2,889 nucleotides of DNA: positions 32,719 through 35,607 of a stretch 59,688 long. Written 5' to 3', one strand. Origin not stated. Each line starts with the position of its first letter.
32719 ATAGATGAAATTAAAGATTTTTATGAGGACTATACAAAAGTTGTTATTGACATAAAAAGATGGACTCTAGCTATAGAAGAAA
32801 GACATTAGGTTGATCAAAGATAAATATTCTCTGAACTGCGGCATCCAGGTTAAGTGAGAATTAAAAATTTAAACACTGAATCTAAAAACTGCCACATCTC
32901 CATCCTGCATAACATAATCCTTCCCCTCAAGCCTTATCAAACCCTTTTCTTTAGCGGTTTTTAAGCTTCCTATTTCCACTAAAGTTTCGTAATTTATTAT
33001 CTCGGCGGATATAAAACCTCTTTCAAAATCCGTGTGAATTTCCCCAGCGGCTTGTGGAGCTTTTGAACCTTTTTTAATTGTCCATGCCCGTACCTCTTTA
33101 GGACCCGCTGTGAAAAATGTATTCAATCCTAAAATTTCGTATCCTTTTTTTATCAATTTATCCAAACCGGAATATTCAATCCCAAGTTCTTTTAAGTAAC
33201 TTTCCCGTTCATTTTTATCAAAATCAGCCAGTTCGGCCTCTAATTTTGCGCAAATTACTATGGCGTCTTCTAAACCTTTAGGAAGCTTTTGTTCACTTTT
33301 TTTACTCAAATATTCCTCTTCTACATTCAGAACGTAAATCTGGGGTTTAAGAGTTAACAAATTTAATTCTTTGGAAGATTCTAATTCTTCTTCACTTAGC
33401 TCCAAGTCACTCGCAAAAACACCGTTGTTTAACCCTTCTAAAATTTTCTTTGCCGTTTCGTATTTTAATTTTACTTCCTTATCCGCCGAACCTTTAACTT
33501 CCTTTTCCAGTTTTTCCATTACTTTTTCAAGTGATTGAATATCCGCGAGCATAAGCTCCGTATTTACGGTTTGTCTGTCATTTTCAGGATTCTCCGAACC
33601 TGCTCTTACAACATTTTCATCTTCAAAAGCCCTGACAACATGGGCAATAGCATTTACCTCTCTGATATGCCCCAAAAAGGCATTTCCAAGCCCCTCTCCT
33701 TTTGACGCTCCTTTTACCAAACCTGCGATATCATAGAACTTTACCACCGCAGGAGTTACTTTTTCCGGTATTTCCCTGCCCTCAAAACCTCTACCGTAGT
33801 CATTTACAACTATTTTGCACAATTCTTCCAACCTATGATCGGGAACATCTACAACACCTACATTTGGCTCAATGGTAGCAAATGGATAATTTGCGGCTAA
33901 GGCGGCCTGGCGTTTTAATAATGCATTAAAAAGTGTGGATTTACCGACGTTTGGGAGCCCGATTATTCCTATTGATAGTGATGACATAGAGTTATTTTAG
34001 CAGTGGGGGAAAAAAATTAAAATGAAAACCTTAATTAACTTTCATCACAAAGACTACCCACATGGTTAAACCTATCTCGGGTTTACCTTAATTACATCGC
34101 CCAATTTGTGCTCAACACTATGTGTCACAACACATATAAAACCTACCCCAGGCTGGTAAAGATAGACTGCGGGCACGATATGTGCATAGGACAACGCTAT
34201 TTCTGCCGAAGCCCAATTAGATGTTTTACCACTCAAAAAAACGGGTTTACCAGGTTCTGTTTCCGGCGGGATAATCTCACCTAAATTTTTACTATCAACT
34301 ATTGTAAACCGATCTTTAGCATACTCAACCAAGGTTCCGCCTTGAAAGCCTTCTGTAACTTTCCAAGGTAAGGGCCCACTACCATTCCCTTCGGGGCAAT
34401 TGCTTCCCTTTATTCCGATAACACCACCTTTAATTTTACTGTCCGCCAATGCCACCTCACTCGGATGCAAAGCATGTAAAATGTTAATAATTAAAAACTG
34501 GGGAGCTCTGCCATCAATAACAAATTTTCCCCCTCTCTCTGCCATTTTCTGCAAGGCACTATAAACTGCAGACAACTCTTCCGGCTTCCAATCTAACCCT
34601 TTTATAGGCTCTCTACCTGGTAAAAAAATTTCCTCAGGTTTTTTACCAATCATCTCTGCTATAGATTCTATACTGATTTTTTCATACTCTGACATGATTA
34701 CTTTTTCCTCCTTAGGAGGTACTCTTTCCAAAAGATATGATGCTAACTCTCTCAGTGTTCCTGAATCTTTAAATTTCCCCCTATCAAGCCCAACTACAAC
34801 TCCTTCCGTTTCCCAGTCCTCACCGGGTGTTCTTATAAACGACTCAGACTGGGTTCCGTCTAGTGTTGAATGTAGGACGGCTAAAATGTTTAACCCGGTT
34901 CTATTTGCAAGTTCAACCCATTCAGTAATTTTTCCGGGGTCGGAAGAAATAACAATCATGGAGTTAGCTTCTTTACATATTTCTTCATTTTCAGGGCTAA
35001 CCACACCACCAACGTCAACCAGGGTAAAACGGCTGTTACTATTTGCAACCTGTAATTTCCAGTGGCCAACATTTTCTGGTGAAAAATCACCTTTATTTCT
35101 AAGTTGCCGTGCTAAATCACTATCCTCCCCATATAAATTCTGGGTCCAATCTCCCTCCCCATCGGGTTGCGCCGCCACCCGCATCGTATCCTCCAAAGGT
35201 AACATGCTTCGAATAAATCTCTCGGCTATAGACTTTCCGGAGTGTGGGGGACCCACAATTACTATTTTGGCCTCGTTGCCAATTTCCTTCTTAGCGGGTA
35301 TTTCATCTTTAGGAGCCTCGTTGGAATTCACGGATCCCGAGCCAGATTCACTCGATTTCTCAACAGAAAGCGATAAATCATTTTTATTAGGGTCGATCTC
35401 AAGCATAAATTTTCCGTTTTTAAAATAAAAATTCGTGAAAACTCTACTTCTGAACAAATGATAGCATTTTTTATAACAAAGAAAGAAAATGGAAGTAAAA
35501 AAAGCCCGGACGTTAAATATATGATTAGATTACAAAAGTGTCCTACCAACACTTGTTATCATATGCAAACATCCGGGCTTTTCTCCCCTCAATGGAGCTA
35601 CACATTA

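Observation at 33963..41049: About 7 kb of accessory DNA between ychF and tgt is bracketed by a 68-bp direct repeat containing the first 8 codons of ychF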

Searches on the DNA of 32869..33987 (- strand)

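Call 70: search_rna_families(sources=[L159, L169], threshold=gathering)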
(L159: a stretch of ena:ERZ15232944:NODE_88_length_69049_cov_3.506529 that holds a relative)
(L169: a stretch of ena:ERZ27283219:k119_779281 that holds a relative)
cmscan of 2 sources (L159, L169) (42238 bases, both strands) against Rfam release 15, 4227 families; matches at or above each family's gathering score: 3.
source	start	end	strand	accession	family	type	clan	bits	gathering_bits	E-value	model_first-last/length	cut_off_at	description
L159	1279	1350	+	RF00005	tRNA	Gene; tRNA;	CL00001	67.1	29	1.3e-12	1-71/71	no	tRNA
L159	1433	1505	+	RF00005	tRNA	Gene; tRNA;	CL00001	62.7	29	2.1e-11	1-71/71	no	tRNA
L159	1357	1427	+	RF00005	tRNA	Gene; tRNA;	CL00001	59.6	29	1.5e-10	1-71/71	no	tRNA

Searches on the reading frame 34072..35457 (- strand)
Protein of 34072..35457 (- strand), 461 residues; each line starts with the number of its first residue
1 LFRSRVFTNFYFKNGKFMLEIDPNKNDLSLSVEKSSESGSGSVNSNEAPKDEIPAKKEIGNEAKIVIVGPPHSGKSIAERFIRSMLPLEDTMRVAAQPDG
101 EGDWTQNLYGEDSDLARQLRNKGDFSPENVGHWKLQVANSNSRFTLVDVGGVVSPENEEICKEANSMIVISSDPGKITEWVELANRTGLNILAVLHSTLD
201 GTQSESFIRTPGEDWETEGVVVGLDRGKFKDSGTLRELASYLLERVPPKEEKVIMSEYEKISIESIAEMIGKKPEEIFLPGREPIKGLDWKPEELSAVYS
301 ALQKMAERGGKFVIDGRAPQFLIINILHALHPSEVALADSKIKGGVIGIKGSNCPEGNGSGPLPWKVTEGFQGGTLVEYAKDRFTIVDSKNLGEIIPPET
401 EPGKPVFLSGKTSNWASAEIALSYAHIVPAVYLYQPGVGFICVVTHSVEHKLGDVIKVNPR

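Call 10: search_protein_families(library=pfam, proteins=[window:34072-35457:-], max_evalue=0.01)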
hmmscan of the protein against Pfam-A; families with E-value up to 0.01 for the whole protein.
window:34072-35457:- (461 aa): 1 family
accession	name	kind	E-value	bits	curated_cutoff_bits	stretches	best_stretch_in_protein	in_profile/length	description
PF09620.15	Cas_csx3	-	7e-12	45.5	21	1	386-457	7-78/78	CRISPR-associated protein (Cas_csx3)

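Call 26: find_homologous_proteins(query=window:34072-35457:-)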
Query window:34072-35457:- (461 aa): 64 proteins with E <= 0.001 among 8000 candidates.
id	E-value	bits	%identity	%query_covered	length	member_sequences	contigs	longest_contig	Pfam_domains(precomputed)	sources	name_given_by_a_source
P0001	2.3e-293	992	100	96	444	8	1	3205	PF09620.16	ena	-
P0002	7.1e-216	736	75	91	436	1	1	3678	PF09620.16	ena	-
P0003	1.6e-214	732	74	90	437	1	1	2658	PF09620.16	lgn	-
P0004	2.4e-211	721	71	96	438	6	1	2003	PF09620.16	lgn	-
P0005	3.1e-208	711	75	88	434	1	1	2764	PF09620.16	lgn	-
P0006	3.0e-202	691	71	92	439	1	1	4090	PF09620.16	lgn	-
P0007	1.4e-200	686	71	88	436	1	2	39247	PF09620.16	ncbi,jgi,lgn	-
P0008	2.9e-197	675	72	88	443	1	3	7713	PF09620.16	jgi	-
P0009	3.5e-190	651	68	89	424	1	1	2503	PF09620.16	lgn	-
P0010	2.6e-189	649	67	91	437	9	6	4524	PF09620.16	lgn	-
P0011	2.2e-186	639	67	88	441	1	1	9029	PF09620.16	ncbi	-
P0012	1.6e-185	636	66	92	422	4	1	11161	PF09620.16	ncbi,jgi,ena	-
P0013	2.8e-184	632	63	94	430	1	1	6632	PF09620.16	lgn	-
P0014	1.4e-182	626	68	88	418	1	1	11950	PF09620.16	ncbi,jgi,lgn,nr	ncbi:MAG: hypothetical protein LBO09_03860 [Candidatus Peribacteria bacterium]|jgi:hypothetical prot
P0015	8.1e-175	601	64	89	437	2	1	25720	PF09620.16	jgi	jgi:hypothetical protein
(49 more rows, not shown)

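Call 27: find_encoding_contigs(protein=P0007, flank=10000, max_places=3)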
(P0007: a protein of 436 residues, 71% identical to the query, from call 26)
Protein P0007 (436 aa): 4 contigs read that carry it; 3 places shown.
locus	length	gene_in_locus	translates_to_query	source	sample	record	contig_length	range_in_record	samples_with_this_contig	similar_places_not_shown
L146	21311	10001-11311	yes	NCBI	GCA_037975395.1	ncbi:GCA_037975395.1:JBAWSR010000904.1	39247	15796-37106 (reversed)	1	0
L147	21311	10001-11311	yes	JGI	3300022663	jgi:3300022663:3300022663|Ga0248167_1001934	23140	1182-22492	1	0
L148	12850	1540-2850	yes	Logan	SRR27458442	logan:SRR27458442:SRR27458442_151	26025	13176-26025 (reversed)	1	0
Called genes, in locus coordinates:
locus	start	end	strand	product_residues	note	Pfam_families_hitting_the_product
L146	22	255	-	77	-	-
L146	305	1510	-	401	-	-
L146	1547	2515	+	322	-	PF00005:ABC_tran, PF13304:AAA_21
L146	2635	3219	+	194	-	-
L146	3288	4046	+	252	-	-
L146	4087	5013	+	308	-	PF01636:APH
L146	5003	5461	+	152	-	PF13420:Acetyltransf_4, PF00583:Acetyltransf_1, PF13673:Acetyltransf_10, PF13508:Acetyltransf_7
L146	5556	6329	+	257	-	PF01381:HTH_3, PF12844:HTH_19, PF13274:SocA_Panacea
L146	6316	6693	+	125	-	-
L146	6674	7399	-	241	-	PF00657:Lipase_GDSL, PF13472:Lipase_GDSL_2, PF17182:OSK (weak)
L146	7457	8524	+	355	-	-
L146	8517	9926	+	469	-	PF01743:PolyA_pol, PF12627:PolyA_pol_RNAbd, PF01966:HD, PF13735:tRNA_NucTran2_2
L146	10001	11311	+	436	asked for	PF09620:Cas_csx3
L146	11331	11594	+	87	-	PF12961:DUF3850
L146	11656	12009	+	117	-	-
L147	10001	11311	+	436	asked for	PF09620:Cas_csx3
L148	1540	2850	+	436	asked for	PF09620:Cas_csx3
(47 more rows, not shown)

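Call 28: find_encoding_contigs(protein=P0015, flank=10000, max_places=3)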
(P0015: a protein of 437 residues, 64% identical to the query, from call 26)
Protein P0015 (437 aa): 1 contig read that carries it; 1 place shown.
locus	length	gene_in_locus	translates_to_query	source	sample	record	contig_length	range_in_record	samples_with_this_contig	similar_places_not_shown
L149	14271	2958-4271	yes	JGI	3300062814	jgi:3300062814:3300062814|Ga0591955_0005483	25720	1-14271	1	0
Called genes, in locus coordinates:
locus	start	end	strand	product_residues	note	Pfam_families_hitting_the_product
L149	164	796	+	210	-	-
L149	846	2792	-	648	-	PF00270:DEAD, PF04851:ResIII, PF00271:Helicase_C, PF21010:HA2_C (faint)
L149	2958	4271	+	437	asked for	PF09620:Cas_csx3 (weak)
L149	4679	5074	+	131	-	-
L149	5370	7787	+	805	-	-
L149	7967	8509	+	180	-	PF13302:Acetyltransf_3, PF00583:Acetyltransf_1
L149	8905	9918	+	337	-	PF02223:Thymidylate_kin (weak)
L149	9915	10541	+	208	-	PF22175:Ogg-HhH (weak), PF00730:HhH-GPD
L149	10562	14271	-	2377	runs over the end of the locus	PF03382:DUF285, PF13750:Big_3_3 (faint), PF19077:Big_13, PF19078:Big_12, PF13620:CarboxypepD_reg, PF13715:CarbopepD_reg_2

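Call 29: find_encoding_contigs(protein=P0008, flank=10000, max_places=3)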
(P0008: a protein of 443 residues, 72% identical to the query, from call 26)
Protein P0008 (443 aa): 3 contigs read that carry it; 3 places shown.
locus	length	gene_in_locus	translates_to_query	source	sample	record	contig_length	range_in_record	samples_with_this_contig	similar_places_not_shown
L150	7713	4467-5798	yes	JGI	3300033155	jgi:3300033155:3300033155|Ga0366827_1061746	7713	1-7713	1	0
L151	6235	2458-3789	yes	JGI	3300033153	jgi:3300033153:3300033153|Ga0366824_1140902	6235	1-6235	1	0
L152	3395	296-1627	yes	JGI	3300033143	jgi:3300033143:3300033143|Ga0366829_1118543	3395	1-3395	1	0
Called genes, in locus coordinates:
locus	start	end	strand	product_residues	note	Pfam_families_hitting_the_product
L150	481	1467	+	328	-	PF05345:He_PIG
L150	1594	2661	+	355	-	PF02661:Fic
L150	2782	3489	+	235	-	-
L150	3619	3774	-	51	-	-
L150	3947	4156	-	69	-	-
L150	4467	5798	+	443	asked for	PF09620:Cas_csx3 (faint)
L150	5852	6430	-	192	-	-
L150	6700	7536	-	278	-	-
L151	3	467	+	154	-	?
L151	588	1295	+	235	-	-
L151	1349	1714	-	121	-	-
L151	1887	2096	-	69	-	-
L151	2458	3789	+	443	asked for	PF09620:Cas_csx3 (faint)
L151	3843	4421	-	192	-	-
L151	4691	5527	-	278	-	-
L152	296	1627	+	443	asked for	PF09620:Cas_csx3 (faint)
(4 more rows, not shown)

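Call 44: search_protein_families(library=padloc, proteins=[window:34072-35457:-], max_evalue=0.01)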
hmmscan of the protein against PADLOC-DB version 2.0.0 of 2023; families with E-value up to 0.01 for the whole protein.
window:34072-35457:- (461 aa): 7 families
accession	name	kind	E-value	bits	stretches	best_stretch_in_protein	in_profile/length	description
PDLC01045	Csx3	-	6.9e-39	131.8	2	54-230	99-271/286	Csx3-AAA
PDLC01059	C3a67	-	3.4e-35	120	1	65-458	7-379/382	AAA-Csx3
PDLC01515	Csx3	-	9.3e-35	117.9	1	62-237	6-178/183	"CAS-I,CAS-III; associated"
PDLC01632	Csx3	-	1.5e-14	51.8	2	387-457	8-77/77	"CAS-I,CAS-III; associated"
PDLC01353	Csx3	-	1e-12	46.2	2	387-458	12-82/82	"CAS-I,CAS-III; associated"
PDLC01040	Csx3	-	4.6e-12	44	1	386-447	22-82/84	Csx3 (CARF)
PDLC01294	Csx3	-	1.6e-11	42.2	1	388-458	13-81/81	"CAS-I,CAS-III; associated"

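Call 45: search_protein_families(library=ncbifam, proteins=[window:34072-35457:-], max_evalue=0.01)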
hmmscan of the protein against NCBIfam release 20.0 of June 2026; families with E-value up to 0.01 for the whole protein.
window:34072-35457:- (461 aa): 1 family
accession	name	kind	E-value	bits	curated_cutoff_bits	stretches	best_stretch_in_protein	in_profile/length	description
TIGR02579.1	cas_csx3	equivalog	1.5e-09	38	55.4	1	389-458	14-83/83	CRISPR-associated ring nuclease Crn3/Csx3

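Call 53: find_encoding_contigs(protein=P0012, flank=10000, max_places=2)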
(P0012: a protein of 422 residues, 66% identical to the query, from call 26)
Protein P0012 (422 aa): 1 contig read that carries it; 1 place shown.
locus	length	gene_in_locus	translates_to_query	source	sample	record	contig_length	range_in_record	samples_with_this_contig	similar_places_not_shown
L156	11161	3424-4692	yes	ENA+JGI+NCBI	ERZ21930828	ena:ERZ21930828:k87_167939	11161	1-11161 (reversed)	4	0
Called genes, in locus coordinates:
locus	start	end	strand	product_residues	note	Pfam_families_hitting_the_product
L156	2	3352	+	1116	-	?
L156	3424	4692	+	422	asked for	PF09620:Cas_csx3 (weak)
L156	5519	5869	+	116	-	-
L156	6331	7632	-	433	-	-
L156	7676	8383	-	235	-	-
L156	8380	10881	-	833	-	PF00690:Cation_ATPase_N, PF00122:E1-E2_ATPase, PF00702:Hydrolase, PF00689:Cation_ATPase_C (weak)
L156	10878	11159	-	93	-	?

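Call 54: find_encoding_contigs(protein=P0014, flank=10000, max_places=2)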
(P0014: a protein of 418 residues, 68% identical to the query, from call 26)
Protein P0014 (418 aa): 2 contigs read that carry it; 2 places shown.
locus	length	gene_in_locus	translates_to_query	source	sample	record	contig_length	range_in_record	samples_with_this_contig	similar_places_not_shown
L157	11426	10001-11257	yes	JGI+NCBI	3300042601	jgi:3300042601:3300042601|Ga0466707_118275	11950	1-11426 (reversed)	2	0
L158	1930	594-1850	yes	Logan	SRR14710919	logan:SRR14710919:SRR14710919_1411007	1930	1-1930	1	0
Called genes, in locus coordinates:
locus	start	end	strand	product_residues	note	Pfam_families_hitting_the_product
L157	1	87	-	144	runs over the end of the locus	-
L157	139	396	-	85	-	-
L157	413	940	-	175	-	-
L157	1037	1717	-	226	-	-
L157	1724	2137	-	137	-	-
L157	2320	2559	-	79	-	-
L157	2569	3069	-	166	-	-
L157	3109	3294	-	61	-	-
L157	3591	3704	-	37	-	-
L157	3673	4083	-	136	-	-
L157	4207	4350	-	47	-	-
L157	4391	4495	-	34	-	-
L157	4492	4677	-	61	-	-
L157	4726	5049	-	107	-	-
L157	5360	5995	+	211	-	PF04851:ResIII (weak), PF00270:DEAD, PF13401:AAA_22 (faint)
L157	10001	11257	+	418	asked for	PF09620:Cas_csx3 (weak)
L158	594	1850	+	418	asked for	PF09620:Cas_csx3 (weak)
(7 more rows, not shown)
